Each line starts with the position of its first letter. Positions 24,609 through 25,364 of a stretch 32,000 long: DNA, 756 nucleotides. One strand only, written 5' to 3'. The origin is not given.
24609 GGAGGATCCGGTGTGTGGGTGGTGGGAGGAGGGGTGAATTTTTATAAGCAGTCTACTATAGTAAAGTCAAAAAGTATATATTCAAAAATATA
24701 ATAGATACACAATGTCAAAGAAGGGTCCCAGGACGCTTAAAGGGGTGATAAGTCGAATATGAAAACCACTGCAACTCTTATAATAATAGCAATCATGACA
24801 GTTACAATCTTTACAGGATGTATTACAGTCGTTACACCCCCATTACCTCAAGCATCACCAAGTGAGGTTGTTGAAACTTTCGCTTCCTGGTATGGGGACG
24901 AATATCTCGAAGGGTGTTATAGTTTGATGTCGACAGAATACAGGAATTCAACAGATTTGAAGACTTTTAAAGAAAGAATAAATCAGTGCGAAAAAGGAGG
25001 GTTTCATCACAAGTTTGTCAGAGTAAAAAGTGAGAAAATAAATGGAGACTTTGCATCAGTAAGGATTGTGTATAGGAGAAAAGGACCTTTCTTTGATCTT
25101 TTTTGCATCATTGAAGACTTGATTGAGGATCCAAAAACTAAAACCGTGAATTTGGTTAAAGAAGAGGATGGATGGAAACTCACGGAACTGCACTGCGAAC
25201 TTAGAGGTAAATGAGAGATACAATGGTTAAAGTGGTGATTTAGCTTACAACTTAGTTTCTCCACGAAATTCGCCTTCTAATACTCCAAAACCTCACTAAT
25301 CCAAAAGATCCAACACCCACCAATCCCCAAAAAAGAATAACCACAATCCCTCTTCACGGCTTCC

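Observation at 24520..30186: Three direct copies of the radical SAM/SPASM gene 3' end delimit two tandem islets: an integration hotspot in a protein-coding gene without any visible integrase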

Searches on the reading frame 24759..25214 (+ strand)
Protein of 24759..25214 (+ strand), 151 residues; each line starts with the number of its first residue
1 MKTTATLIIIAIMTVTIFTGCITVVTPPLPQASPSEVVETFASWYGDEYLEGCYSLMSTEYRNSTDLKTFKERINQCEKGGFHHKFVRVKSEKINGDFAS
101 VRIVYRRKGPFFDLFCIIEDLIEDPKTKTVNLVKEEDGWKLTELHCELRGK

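Call 6: search_protein_families(library=pfam, proteins=[window:24759-25214:+], max_evalue=0.01)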
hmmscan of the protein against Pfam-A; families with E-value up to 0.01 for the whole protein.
window:24759-25214:+ (151 aa): 0 families

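Call 37: search_protein_families(library=padloc, proteins=[window:24759-25214:+], max_evalue=0.01)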
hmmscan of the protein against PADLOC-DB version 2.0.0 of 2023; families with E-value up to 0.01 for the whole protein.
window:24759-25214:+ (151 aa): 0 families

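Call 38: search_protein_families(library=ncbifam, proteins=[window:24759-25214:+], max_evalue=0.001)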
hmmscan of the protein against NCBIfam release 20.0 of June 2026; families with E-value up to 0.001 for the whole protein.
window:24759-25214:+ (151 aa): 0 families
